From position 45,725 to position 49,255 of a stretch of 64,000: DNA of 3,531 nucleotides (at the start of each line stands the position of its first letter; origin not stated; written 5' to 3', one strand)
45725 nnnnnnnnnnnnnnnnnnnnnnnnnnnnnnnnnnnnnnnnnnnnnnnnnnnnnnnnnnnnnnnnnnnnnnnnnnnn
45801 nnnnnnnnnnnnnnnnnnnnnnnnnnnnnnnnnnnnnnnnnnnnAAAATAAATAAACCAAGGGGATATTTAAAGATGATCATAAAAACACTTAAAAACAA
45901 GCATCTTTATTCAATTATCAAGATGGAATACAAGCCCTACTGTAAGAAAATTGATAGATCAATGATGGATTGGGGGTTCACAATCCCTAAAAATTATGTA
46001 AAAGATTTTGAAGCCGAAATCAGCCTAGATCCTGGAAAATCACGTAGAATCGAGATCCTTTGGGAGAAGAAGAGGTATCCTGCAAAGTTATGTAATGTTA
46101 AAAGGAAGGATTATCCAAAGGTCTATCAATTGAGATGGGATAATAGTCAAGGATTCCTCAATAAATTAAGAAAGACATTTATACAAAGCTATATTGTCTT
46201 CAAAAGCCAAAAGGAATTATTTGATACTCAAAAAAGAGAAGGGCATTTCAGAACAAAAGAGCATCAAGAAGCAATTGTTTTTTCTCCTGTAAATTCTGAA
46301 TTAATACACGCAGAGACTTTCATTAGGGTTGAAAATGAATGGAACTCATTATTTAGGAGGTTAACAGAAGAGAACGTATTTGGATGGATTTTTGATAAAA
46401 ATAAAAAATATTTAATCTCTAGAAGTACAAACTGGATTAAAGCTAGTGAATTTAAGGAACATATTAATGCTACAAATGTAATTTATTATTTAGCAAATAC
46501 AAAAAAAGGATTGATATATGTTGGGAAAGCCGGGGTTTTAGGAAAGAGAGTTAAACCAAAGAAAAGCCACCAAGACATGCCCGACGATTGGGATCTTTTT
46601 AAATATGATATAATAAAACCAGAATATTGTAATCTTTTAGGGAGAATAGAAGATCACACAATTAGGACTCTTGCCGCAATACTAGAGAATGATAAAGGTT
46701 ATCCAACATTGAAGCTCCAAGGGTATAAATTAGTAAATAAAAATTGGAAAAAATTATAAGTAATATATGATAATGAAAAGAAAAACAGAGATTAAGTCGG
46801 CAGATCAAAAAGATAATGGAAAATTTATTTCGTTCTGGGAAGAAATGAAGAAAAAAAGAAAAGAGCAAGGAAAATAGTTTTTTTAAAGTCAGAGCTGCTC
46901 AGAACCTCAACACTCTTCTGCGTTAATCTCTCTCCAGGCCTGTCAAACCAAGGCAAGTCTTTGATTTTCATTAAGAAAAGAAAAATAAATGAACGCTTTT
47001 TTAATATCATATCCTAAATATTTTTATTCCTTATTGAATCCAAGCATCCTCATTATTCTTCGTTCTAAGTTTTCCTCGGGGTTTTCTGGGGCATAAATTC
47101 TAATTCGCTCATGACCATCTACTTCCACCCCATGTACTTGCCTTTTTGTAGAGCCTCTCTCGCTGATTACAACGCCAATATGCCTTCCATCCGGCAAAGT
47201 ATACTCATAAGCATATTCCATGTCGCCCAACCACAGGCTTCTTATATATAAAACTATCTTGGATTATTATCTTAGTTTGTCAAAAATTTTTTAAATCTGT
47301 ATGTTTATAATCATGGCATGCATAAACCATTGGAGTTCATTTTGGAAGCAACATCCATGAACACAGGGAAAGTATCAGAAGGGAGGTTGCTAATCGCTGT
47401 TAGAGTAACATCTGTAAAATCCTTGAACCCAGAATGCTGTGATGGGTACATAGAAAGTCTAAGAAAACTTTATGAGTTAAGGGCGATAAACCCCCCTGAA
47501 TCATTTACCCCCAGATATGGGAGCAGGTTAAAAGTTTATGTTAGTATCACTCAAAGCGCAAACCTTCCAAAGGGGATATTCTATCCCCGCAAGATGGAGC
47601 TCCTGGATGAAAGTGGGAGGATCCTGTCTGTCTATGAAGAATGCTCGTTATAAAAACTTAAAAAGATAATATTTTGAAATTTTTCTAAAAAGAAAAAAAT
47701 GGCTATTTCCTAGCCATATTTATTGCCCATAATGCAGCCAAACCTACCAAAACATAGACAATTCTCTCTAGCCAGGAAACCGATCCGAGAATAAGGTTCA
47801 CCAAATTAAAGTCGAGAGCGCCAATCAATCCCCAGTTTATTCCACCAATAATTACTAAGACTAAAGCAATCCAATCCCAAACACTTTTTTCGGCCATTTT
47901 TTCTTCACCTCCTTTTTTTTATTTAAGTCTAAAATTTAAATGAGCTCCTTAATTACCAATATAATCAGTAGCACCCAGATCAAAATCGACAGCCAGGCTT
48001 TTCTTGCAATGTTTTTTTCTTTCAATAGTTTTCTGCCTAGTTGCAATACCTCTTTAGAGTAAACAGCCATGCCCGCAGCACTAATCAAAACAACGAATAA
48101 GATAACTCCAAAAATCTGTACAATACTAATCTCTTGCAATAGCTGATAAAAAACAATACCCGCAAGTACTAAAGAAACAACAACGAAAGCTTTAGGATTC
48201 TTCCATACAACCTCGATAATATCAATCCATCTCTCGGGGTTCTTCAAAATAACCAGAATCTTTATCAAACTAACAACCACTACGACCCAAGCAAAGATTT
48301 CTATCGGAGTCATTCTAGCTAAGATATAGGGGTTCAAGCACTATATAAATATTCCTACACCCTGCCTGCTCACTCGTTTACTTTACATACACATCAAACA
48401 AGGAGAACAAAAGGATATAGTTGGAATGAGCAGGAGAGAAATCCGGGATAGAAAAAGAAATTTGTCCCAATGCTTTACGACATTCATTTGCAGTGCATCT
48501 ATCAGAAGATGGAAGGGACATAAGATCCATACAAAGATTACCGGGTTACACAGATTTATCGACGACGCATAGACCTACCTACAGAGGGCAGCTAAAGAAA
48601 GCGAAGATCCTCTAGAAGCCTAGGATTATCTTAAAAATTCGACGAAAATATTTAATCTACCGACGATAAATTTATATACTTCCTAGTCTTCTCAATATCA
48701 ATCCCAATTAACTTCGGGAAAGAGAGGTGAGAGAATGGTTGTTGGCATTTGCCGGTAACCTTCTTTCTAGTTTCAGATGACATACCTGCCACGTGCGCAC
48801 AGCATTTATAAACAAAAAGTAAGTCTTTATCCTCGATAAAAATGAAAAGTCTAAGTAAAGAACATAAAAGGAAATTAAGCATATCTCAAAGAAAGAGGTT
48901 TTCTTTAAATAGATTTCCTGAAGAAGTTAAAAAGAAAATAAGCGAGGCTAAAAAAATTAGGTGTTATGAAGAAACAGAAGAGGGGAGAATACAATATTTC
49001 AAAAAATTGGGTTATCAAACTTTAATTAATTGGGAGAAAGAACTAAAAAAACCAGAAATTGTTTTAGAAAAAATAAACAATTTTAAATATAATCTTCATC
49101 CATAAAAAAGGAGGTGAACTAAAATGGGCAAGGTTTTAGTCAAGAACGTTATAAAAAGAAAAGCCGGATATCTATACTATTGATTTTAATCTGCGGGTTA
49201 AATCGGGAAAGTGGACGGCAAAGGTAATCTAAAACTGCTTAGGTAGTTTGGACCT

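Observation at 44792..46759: Standalone Cas4-like nuclease next to a GIY-YIG nuclease with a novel N-terminal domain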

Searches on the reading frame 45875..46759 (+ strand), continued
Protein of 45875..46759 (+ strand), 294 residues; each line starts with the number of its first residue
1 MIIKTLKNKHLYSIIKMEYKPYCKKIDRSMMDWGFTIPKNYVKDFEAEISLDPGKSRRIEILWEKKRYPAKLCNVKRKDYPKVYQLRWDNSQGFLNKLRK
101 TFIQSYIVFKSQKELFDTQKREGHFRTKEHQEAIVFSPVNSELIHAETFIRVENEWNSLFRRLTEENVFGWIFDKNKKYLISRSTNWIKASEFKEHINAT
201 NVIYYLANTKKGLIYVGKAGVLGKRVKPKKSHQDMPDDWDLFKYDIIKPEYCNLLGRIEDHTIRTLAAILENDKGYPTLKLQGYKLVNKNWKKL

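Call 92: search_protein_families(library=pfam, proteins=[P0210, P0253, P0234, P0201, P0215, P0220, P0196, P0193, P0262, P0145], max_evalue=0.01)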
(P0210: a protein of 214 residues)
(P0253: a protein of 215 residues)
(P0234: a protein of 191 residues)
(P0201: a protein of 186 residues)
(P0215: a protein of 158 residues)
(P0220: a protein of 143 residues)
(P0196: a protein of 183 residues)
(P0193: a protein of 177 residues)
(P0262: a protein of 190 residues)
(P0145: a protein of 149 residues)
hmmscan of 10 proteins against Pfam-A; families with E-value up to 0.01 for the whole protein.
P0210 (214 aa): 0 families

P0253 (215 aa): 1 family
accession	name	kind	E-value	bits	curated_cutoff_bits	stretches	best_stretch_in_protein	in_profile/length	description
PF01541.30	GIY-YIG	-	4.2e-06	27.4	22.6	1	120-162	2-41/78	GIY-YIG catalytic domain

P0234 (191 aa): 0 families

P0201 (186 aa): 0 families

P0215 (158 aa): 1 family
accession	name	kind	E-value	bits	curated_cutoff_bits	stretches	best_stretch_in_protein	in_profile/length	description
PF01799.25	Fer2_2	-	1.1e-28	99.6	30.3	1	3-70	7-75/75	[2Fe-2S] binding domain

P0220 (143 aa): 1 family
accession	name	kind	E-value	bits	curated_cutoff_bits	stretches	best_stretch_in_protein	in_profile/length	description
PF01541.30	GIY-YIG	-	0.00021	22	22.6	1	55-81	3-29/78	GIY-YIG catalytic domain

P0196 (183 aa): 1 family
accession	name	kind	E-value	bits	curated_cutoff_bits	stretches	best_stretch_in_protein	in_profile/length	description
PF01541.30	GIY-YIG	-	0.00031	21.4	22.6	1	89-117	2-30/78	GIY-YIG catalytic domain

P0193 (177 aa): 1 family
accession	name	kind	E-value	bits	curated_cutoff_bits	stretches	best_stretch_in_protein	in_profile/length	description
PF01541.30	GIY-YIG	-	0.00012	22.7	22.6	1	89-115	3-29/78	GIY-YIG catalytic domain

P0262 (190 aa): 0 families

P0145 (149 aa): 0 families

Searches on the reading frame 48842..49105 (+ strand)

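Call 3: search_protein_families(library=pfam, proteins=[window:48842-49105:+], max_evalue=0.1)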
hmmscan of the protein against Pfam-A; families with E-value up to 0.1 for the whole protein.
window:48842-49105:+ (87 aa): 1 family
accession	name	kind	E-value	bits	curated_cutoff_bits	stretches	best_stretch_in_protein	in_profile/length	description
PF07460.16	NUMOD3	-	0.032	14.6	20.4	0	27-38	6-17/37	NUMOD3 motif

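Call 7: search_protein_families(library=ncbifam, proteins=[window:48842-49105:+], max_evalue=0.1)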
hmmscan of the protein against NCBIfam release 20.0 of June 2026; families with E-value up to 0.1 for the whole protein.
window:48842-49105:+ (87 aa): 1 family
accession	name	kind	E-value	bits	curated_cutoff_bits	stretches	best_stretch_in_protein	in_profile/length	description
NF033459.1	DksA_like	equivalog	0.031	14.6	105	1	16-84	12-79/113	RNA polymerase-binding protein DksA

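Call 8: search_protein_families(library=padloc, proteins=[window:48842-49105:+], max_evalue=0.1)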
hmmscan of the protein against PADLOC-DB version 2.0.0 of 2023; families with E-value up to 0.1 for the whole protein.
window:48842-49105:+ (87 aa): 0 families

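Call 9: search_protein_families(library=phrogs, proteins=[window:48842-49105:+], max_evalue=0.1)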
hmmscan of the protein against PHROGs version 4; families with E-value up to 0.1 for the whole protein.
window:48842-49105:+ (87 aa): 3 families
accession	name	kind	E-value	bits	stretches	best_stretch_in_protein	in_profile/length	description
phrog_35573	-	unknown function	0.0084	17.4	1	4-55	10-59/71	-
phrog_38821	-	unknown function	0.032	15.3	1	17-68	5-53/56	-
phrog_28495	-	unknown function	0.098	14.1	0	20-66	41-87/100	-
